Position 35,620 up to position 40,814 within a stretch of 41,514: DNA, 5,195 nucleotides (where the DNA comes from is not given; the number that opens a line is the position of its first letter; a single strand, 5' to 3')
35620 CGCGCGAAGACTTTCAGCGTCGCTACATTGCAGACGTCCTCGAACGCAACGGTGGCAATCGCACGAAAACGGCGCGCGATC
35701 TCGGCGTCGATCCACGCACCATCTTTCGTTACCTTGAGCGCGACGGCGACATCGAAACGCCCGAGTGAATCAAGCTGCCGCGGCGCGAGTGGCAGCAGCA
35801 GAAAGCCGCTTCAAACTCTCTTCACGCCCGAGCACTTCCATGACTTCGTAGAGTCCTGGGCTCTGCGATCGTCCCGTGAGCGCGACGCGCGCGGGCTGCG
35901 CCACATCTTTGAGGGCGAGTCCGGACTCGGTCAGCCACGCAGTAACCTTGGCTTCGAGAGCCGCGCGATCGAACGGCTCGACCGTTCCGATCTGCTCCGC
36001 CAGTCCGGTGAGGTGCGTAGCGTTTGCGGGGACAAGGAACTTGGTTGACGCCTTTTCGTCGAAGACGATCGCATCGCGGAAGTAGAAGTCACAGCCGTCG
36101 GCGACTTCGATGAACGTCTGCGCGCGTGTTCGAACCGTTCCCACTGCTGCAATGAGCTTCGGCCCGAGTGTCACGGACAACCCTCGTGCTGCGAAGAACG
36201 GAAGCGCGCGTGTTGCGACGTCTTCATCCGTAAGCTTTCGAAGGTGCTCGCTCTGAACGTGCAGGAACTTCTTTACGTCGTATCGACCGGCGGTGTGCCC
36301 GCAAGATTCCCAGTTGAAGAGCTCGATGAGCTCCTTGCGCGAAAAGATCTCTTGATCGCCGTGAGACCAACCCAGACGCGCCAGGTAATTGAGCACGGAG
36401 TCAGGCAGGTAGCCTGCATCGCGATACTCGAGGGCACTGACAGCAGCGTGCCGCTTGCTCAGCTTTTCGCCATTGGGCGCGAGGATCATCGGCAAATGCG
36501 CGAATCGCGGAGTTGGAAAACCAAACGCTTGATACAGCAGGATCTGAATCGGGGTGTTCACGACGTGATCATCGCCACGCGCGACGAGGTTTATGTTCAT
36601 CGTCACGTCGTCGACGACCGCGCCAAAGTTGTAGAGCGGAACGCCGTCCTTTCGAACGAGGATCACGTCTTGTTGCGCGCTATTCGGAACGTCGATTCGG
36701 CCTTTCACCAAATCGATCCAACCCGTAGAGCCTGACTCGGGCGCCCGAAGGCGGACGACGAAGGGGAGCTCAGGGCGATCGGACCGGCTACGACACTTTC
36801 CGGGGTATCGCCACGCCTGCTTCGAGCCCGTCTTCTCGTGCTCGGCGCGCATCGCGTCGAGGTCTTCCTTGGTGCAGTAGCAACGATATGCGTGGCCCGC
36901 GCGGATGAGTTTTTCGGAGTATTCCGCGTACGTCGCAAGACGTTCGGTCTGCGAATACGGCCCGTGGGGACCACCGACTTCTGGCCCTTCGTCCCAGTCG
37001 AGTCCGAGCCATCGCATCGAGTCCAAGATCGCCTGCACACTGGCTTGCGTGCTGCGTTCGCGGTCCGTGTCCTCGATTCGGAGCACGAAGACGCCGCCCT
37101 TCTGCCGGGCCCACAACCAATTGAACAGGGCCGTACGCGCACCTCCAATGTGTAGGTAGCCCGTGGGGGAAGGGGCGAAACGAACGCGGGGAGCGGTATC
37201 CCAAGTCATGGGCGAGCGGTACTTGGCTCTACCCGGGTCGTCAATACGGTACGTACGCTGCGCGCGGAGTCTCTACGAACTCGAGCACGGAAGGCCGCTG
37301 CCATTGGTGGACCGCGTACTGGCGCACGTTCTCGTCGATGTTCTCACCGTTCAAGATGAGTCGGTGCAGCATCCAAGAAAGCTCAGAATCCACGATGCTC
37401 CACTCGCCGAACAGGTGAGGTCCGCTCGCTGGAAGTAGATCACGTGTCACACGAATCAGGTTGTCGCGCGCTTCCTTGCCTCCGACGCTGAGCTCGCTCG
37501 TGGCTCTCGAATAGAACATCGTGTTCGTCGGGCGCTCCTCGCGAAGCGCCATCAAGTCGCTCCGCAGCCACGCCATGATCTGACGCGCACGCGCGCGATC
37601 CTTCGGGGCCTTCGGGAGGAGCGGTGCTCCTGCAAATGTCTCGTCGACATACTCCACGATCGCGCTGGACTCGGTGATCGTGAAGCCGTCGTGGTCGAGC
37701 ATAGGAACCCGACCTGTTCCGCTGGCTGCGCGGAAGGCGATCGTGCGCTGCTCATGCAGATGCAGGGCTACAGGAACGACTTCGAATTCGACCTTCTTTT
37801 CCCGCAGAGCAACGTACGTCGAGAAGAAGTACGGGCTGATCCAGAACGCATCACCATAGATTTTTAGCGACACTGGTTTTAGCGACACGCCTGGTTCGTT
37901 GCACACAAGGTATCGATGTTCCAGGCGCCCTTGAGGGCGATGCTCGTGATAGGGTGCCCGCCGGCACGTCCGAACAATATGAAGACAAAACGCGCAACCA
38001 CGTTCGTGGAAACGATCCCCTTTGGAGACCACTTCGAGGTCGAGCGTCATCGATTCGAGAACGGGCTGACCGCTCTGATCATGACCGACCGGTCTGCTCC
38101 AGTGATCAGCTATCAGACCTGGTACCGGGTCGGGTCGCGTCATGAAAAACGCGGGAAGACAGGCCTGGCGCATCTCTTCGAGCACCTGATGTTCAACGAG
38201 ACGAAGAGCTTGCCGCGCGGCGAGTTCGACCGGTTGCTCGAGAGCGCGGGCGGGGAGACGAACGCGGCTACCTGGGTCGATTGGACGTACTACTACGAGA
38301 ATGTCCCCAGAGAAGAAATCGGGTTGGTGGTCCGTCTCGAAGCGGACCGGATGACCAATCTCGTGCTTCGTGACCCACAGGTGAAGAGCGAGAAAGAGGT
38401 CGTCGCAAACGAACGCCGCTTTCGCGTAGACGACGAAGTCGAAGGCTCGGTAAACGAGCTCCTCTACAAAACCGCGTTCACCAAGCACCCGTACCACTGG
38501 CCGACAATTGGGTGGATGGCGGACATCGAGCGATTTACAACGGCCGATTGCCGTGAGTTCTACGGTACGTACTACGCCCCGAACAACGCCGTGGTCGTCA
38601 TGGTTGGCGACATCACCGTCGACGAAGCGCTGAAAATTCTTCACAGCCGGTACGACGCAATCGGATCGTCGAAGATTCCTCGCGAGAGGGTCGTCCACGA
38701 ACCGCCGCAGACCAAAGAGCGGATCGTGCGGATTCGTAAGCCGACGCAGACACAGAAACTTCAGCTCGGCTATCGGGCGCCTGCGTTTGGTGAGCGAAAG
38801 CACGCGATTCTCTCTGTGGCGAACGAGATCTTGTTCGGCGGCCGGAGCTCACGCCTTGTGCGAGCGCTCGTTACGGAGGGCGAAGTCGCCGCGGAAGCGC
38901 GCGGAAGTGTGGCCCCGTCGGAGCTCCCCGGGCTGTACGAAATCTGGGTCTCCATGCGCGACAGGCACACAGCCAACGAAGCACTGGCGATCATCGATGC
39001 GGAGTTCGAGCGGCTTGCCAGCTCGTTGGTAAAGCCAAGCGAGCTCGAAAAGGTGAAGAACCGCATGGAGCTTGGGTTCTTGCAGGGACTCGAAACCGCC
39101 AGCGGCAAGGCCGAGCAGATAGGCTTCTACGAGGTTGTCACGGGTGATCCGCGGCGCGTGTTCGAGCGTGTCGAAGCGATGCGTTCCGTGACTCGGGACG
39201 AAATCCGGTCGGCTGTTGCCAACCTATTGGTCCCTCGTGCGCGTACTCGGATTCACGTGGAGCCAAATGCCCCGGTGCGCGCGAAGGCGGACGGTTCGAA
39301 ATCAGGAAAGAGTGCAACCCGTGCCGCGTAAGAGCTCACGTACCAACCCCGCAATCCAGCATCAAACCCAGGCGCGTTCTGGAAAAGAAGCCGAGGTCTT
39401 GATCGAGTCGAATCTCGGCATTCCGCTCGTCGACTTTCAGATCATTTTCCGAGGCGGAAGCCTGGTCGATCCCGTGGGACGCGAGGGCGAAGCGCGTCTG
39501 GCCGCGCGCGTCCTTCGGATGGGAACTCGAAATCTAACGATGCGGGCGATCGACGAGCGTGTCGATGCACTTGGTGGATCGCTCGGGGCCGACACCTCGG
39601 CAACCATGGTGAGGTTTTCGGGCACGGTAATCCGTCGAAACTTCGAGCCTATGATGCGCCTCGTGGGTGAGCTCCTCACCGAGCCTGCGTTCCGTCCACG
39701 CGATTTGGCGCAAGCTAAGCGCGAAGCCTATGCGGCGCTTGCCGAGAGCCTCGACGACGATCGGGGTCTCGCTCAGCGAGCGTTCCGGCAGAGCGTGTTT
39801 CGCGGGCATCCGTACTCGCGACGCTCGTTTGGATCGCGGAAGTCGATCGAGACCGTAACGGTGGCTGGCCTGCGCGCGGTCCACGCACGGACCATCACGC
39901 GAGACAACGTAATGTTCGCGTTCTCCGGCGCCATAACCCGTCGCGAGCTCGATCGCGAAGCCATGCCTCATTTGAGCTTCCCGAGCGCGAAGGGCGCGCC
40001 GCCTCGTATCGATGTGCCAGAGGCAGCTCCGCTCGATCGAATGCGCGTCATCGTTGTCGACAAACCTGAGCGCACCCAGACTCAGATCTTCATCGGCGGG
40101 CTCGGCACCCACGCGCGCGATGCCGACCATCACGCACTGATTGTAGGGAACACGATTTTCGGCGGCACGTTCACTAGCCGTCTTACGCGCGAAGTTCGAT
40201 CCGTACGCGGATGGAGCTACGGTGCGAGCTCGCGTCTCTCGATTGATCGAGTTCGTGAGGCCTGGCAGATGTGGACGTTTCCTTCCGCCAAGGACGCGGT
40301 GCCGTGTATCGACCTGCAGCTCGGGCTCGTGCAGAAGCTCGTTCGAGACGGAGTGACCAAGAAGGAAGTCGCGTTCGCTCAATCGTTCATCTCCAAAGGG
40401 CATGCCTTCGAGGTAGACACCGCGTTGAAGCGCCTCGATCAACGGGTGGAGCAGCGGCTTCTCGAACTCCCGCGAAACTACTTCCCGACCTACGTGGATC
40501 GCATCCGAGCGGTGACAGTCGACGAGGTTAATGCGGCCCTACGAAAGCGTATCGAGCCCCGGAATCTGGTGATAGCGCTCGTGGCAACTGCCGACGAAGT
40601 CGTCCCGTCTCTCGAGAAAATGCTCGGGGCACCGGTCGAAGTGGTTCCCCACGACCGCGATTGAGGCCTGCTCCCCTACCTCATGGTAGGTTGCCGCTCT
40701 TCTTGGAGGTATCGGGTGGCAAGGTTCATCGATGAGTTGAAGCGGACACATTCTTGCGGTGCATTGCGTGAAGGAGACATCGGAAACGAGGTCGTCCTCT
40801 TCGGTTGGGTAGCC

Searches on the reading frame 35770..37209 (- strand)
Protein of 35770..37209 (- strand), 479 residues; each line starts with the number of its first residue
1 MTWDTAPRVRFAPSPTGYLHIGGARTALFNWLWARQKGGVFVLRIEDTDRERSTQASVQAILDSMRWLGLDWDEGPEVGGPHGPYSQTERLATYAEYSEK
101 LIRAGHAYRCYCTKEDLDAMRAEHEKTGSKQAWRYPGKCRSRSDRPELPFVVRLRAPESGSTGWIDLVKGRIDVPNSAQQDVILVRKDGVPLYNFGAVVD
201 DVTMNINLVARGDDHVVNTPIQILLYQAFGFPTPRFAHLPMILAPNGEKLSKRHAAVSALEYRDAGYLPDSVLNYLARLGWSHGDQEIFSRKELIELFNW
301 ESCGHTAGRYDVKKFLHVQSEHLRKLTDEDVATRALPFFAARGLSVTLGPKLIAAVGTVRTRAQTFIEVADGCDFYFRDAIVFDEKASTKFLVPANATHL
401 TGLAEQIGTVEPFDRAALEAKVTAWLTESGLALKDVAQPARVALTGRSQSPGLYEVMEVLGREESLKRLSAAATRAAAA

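Call 27: search_protein_families(library=pfam, proteins=[window:35770-37209:-], max_evalue=0.00001)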
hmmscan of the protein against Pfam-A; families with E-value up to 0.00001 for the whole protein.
window:35770-37209:- (479 aa): 2 families
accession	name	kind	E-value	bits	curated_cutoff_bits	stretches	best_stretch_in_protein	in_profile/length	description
PF00749.27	tRNA-synt_1c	-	1.5e-92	310.3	23.4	1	8-305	3-302/314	tRNA synthetases class I (E and Q), catalytic domain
PF19269.4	Anticodon_2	-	1.5e-31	110.1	23.6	1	332-472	3-140/141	Anticodon binding domain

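Call 28: find_homologous_proteins(query=window:35770-37209:-, max_evalue=1e-100)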
Query window:35770-37209:- (479 aa): 7731 proteins with E <= 1e-100 among 8000 candidates; the best 120 are listed.
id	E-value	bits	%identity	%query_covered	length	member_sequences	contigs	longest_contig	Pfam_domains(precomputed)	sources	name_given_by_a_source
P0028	0.0e+0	1100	100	100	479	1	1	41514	PF19269.5,PF00749.28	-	-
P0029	6.8e-232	788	73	97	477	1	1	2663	PF19269.5,PF00749.28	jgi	jgi:glutamyl-tRNA synthetase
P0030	1.9e-230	783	72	98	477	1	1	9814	PF19269.5,PF00749.28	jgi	jgi:glutamyl-tRNA synthetase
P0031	1.7e-227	774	72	96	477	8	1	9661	PF19269.5,PF00749.28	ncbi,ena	-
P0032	3.3e-227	773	72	96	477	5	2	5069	PF19269.5,PF00749.28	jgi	-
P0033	9.6e-227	771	70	97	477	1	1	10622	PF19269.5,PF00749.28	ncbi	-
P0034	1.4e-226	771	70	99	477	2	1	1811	PF19269.5,PF00749.28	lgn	-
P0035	4.0e-226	769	71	96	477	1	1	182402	PF19269.5,PF00749.28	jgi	jgi:glutamyl-tRNA synthetase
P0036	2.2e-225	767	71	98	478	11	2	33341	PF19269.5,PF00749.28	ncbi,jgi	jgi:glutamyl-tRNA synthetase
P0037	1.2e-223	761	70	97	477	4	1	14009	PF19269.5,PF00749.28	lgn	-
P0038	1.2e-223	761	71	96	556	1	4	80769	PF19269.5,PF00749.28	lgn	-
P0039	3.1e-223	760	70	99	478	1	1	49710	PF19269.5,PF00749.28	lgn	-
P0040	1.1e-222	758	69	97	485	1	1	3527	PF19269.5,PF00749.28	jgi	-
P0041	3.6e-217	740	71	95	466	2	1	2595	PF19269.5,PF00749.28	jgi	jgi:glutamyl-tRNA synthetase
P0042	6.7e-217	739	69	97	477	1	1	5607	PF19269.5,PF00749.28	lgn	-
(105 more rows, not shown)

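Call 29: find_encoding_contigs(protein=P0035, flank=10000, max_places=3)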
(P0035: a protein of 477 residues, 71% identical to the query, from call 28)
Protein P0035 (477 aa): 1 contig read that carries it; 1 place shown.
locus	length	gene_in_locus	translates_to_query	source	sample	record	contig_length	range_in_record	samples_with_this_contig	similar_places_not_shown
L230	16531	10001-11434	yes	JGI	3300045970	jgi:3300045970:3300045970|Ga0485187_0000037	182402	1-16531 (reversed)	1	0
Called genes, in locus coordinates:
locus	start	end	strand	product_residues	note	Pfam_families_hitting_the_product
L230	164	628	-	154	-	-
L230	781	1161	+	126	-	PF01381:HTH_3 (weak)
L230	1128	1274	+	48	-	-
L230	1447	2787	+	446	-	PF01551:Peptidase_M23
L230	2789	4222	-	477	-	PF00675:Peptidase_M16, PF05193:Peptidase_M16_C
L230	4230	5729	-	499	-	PF00675:Peptidase_M16, PF05193:Peptidase_M16_C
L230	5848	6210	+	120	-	PF03733:YccF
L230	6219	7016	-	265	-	PF02900:LigB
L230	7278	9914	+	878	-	PF11617:Cu-binding_MopE, PF07645:EGF_CA, PF07645:EGF_CA, PF12662:cEGF (weak), PF07645:EGF_CA, PF12662:cEGF (weak), PF07645:EGF_CA, PF14312:FG-GAP_2, +1 more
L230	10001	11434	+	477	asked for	PF00749:tRNA-synt_1c, PF19269:Anticodon_2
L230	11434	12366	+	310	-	PF02517:Rce1-like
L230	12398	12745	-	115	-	PF02452:PemK_toxin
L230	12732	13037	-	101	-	-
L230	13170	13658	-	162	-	PF11848:DUF3368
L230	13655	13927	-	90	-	PF03683:UPF0175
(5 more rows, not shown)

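Call 30: find_encoding_contigs(protein=P0038, flank=10000, max_places=4)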
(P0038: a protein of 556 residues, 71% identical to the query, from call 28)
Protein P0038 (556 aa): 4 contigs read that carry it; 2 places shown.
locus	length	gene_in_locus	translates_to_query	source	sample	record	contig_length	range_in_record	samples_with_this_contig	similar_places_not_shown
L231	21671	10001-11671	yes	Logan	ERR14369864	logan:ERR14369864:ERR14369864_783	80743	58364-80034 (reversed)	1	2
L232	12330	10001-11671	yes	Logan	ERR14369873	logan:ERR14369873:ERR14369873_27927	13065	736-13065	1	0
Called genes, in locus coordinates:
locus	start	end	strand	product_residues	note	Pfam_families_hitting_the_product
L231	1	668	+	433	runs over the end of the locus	PF13520:AA_permease_2, PF00324:AA_permease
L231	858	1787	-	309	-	-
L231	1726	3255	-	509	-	-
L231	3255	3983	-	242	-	PF00535:Glycos_transf_2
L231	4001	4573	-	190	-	PF01195:Pept_tRNA_hydro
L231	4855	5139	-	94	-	PF05532:CsbD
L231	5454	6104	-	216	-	PF01386:Ribosomal_L25p, PF14693:Ribosomal_TL5_C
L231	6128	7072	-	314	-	PF13793:Pribosyltran_N, PF00156:Pribosyltran, PF14572:Pribosyl_synth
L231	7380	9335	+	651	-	PF25833:Fn3_SaeA_3rd (faint)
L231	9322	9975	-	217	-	-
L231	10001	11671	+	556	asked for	PF00749:tRNA-synt_1c, PF19269:Anticodon_2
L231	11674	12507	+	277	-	PF02517:Rce1-like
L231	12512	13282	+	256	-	-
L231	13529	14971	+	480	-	PF13506:Glyco_transf_21, PF00535:Glycos_transf_2, PF10111:Glyco_tranf_2_2 (weak), PF13641:Glyco_tranf_2_3, PF13632:Glyco_trans_2_3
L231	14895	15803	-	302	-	PF00188:CAP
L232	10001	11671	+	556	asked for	PF00749:tRNA-synt_1c, PF19269:Anticodon_2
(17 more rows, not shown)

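Call 31: find_encoding_contigs(protein=P0039, flank=10000, max_places=3)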
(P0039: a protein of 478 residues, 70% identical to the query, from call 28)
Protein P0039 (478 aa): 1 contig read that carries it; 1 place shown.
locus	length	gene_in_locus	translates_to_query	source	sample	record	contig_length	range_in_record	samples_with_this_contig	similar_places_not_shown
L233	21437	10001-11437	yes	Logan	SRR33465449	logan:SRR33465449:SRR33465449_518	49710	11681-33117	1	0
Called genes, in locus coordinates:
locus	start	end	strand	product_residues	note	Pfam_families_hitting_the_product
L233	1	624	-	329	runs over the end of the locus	PF02779:Transket_pyr, PF02780:Transketolase_C, PF17147:PFOR_II (weak)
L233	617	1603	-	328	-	PF00676:E1_dh, PF02775:TPP_enzyme_C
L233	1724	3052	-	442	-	-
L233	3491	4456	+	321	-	PF13492:GAF_3 (weak), PF00990:GGDEF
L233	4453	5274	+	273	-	PF00106:adh_short, PF13561:adh_short_C2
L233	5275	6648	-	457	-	PF00675:Peptidase_M16, PF05193:Peptidase_M16_C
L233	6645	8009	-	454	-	PF00675:Peptidase_M16, PF05193:Peptidase_M16_C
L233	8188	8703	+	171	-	PF03692:CxxCxxCC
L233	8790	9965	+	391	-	-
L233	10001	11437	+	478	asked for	PF00749:tRNA-synt_1c, PF19269:Anticodon_2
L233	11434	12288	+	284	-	PF02517:Rce1-like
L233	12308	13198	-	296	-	PF00230:MIP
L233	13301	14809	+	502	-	-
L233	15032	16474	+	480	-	PF13506:Glyco_transf_21, PF00535:Glycos_transf_2, PF13641:Glyco_tranf_2_3, PF13632:Glyco_trans_2_3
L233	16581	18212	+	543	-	PF00691:OmpA (weak)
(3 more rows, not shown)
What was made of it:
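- Tried and rejected: The nearest GltX is 73% identical, and synteny is lost on the relevant side (calls 28-31).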

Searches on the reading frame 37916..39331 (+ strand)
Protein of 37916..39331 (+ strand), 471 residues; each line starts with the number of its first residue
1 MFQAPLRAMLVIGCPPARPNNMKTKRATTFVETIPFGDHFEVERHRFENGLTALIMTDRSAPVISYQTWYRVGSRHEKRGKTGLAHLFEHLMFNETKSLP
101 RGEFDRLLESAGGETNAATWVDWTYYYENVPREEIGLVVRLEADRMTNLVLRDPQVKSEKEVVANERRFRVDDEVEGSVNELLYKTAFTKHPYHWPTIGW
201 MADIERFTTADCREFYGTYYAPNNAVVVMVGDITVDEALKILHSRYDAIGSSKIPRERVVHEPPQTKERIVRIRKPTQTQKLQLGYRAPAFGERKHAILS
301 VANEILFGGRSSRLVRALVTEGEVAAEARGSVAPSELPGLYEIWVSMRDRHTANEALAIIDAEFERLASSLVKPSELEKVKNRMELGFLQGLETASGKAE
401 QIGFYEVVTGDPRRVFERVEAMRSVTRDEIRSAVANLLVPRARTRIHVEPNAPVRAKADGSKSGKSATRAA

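Call 27: search_protein_families(library=pfam, proteins=[window:37916-39331:+], max_evalue=0.00001)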
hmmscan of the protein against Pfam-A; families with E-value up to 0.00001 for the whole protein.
window:37916-39331:+ (471 aa): 2 families
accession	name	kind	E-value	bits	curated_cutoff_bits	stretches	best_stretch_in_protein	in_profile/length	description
PF05193.26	Peptidase_M16_C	-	3.6e-28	99.1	23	1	207-383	2-180/181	Peptidase M16 inactive domain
PF00675.25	Peptidase_M16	-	2.5e-22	79.8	22.3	1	63-197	12-145/149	Insulinase (Peptidase family M16)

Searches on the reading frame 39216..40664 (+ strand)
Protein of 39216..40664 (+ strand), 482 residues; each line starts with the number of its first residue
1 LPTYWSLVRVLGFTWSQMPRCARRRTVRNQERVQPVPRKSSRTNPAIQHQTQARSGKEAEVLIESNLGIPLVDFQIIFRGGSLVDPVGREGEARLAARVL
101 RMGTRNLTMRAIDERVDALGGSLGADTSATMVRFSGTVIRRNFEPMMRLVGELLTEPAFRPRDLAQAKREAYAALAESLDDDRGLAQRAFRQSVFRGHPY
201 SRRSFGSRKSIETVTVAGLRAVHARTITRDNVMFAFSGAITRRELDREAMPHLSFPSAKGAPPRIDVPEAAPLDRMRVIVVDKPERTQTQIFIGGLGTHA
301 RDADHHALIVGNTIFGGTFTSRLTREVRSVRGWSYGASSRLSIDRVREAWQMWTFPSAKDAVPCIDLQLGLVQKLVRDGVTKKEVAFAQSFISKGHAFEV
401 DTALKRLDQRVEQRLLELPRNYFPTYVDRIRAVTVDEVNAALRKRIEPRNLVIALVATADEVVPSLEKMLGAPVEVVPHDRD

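Call 41: search_protein_families(library=pfam, proteins=[window:39216-40664:+], max_evalue=0.001)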
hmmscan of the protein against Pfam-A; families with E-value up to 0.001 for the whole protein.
window:39216-40664:+ (482 aa): 2 families
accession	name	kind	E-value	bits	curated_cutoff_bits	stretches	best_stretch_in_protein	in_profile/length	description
PF05193.26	Peptidase_M16_C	-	2.3e-17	63.9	23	1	214-389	2-178/181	Peptidase M16 inactive domain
PF00675.25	Peptidase_M16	-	2.4e-08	34.4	22.3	1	61-202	2-143/149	Insulinase (Peptidase family M16)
